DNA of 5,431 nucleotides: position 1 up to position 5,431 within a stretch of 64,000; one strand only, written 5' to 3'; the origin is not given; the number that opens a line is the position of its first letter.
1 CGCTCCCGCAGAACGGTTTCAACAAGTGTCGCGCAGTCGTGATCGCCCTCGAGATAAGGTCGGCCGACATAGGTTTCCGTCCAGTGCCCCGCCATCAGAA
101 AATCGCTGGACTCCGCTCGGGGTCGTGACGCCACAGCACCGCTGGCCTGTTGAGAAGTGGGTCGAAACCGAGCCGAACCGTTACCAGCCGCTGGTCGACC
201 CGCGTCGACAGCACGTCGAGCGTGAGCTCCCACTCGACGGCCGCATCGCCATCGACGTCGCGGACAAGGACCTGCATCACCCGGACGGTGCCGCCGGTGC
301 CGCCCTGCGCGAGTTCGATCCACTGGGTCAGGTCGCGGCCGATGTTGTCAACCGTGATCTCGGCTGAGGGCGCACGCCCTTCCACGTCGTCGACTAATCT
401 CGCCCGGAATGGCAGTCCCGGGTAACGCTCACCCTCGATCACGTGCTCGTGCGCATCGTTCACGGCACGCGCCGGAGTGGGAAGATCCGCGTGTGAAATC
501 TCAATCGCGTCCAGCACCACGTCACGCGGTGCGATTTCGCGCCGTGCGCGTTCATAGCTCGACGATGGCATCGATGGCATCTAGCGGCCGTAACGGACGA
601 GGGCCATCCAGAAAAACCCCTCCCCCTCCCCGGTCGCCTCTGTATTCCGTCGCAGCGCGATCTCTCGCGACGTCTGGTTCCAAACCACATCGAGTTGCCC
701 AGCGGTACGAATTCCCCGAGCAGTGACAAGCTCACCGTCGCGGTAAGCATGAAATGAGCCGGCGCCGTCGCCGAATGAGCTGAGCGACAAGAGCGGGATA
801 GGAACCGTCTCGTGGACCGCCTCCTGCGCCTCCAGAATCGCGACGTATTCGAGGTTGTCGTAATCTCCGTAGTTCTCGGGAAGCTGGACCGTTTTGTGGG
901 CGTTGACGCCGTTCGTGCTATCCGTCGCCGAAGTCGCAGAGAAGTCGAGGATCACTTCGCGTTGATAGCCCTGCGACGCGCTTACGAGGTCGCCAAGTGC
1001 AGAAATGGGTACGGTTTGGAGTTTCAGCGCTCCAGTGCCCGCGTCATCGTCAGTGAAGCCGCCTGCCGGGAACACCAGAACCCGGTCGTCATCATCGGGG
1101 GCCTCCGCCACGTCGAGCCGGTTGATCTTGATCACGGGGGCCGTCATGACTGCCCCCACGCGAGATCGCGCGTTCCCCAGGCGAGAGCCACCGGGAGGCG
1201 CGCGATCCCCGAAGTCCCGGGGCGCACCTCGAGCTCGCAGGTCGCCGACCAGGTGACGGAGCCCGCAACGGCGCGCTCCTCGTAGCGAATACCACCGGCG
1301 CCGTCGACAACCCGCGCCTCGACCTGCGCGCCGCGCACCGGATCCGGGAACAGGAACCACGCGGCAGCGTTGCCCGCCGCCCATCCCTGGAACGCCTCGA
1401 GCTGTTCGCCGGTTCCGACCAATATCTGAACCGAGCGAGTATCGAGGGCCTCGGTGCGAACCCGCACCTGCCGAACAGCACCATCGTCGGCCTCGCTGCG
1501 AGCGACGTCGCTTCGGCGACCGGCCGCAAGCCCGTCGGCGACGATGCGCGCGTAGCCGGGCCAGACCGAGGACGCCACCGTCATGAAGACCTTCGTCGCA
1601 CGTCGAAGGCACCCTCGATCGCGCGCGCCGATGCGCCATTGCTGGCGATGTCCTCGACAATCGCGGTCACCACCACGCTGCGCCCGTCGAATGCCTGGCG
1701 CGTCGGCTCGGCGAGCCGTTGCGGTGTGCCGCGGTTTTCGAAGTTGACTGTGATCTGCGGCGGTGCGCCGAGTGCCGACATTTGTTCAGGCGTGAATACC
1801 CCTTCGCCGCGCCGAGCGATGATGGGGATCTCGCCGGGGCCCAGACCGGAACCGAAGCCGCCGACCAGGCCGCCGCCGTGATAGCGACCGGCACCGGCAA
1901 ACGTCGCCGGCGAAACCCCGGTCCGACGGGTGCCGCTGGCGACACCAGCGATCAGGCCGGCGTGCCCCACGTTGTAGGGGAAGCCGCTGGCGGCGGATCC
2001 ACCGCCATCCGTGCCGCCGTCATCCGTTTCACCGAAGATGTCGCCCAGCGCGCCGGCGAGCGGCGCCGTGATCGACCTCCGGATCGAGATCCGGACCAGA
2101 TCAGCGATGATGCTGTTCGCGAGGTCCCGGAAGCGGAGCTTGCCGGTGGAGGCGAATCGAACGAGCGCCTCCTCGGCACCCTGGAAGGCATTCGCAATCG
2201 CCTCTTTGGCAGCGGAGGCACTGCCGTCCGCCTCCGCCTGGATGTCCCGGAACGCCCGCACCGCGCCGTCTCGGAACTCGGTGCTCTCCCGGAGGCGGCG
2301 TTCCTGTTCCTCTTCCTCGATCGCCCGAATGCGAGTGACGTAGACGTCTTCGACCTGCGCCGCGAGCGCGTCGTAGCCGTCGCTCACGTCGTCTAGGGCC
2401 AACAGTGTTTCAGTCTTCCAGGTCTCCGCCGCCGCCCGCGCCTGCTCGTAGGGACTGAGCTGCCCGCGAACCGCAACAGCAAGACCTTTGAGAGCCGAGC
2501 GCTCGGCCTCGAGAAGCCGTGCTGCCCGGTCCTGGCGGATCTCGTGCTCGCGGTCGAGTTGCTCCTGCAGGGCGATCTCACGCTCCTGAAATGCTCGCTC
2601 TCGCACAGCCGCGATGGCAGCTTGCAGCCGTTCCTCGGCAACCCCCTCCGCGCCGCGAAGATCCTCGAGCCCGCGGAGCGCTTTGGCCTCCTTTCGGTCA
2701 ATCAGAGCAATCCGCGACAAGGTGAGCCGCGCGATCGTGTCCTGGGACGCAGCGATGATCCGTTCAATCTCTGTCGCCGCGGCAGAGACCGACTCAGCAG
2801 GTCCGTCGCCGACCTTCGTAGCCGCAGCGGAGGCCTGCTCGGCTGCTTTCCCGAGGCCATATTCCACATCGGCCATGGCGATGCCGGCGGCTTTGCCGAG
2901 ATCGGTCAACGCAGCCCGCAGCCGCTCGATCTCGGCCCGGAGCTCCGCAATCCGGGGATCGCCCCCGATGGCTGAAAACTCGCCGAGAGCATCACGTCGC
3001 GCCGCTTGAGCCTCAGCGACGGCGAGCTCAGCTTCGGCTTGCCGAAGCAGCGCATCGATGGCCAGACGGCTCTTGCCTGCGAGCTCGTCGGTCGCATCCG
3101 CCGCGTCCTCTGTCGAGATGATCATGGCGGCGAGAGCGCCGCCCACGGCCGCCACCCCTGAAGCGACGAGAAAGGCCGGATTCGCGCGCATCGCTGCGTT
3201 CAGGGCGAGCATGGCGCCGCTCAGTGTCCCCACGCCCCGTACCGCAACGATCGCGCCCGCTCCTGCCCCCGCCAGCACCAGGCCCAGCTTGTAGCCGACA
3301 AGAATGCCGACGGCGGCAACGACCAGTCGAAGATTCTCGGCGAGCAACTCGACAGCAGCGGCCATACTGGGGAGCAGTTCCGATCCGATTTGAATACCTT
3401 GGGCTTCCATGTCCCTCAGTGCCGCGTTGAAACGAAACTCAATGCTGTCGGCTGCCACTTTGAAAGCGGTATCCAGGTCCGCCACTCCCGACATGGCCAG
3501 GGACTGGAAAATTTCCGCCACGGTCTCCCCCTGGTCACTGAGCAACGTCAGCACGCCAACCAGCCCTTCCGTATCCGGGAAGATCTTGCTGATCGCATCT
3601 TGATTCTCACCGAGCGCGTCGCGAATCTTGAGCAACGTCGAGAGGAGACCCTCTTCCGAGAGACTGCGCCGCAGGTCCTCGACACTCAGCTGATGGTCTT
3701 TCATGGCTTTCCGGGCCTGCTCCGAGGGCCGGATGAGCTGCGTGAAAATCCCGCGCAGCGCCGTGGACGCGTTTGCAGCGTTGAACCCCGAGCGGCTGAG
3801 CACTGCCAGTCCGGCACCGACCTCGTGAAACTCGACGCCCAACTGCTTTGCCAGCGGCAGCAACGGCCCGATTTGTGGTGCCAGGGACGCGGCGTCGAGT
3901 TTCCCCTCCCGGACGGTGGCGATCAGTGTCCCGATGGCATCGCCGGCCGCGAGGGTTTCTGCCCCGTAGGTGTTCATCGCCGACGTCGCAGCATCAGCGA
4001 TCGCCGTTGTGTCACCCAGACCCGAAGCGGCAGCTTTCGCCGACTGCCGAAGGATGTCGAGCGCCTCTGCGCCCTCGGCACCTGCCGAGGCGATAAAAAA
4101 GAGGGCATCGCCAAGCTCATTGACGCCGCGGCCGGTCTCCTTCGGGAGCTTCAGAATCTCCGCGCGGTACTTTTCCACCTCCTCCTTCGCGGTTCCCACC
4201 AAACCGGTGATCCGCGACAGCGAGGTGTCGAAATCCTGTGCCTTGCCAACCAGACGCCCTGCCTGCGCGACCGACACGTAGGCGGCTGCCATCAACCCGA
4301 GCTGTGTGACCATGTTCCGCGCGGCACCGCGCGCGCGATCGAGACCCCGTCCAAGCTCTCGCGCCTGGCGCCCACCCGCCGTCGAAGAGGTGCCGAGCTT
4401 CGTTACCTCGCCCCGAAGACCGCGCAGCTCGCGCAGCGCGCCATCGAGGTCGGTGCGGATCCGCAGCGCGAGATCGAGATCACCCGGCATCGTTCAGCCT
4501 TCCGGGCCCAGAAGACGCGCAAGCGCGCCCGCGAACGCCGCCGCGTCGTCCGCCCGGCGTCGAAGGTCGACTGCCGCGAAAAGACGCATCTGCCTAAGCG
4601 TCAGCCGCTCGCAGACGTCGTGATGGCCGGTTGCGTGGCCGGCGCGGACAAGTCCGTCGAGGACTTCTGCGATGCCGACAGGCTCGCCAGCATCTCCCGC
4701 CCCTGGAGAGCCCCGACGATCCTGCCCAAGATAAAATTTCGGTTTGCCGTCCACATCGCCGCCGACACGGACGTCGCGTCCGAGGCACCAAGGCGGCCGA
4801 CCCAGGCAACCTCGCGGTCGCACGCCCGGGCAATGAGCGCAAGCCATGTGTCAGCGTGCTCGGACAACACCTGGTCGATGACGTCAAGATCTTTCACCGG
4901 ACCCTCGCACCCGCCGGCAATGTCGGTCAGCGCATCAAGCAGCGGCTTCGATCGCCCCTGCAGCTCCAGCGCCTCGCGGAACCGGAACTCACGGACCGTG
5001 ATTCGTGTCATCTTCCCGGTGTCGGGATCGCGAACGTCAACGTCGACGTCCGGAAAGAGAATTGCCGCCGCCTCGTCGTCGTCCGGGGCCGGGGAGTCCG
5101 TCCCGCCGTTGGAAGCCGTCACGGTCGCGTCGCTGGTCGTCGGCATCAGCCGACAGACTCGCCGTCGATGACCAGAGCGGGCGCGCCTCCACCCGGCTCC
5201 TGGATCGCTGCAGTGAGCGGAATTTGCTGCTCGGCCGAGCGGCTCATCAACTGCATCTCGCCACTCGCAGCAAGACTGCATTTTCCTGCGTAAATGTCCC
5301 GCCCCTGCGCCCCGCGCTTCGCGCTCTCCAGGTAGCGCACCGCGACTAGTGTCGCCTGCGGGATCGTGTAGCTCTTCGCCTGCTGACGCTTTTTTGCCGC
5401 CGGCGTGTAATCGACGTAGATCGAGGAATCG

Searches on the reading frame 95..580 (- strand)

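Call 78: search_protein_families(library=phrogs, proteins=[window:95-580:-], max_evalue=0.001)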
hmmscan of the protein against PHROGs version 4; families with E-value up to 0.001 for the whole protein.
window:95-580:- (161 aa): 1 family
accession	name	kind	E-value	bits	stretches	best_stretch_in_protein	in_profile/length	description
phrog_396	-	tail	5.9e-18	66.1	1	15-160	12-161/164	minor tail protein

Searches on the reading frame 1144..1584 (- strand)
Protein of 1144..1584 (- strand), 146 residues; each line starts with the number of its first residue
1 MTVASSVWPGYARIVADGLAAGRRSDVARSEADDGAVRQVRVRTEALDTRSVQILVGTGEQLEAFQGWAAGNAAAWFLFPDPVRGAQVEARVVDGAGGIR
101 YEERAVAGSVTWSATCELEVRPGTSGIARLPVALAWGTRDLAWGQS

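Call 78: search_protein_families(library=phrogs, proteins=[window:1144-1584:-], max_evalue=0.001)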
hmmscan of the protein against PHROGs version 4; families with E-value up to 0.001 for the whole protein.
window:1144-1584:- (146 aa): 1 family
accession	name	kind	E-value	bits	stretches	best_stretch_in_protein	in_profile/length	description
phrog_384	-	head and packaging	8.7e-13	49.4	1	6-123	130-252/393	virion structural protein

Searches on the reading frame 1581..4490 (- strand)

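Call 44: search_protein_families(library=pfam, proteins=[window:1581-4490:-], max_evalue=0.1)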
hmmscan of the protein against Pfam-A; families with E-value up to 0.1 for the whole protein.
window:1581-4490:- (969 aa): 2 families
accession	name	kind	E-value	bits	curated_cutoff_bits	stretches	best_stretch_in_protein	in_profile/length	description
PF10145.14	PhageMin_Tail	-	6.7e-25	88.6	33.2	1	110-303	2-199/201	Phage-related minor tail protein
PF09718.15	Tape_meas_lam_C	-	1.7e-19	70.1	23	1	739-812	3-76/76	Lambda phage tail tape-measure protein (Tape_meas_lam_C)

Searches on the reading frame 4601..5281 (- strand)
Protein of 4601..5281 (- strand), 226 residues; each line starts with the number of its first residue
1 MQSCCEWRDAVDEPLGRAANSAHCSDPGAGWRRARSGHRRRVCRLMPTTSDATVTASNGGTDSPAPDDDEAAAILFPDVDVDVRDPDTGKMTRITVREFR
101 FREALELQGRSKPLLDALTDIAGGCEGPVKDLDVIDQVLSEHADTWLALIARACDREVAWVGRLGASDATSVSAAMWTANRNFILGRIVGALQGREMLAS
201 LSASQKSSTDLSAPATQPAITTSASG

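Call 78: search_protein_families(library=phrogs, proteins=[window:4601-5281:-], max_evalue=0.001)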
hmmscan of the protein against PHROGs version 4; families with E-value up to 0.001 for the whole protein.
window:4601-5281:- (226 aa): 1 family
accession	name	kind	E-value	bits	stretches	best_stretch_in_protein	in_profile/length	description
phrog_1442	-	tail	4.5e-22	79.5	1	74-218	11-152/152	tail assembly chaperone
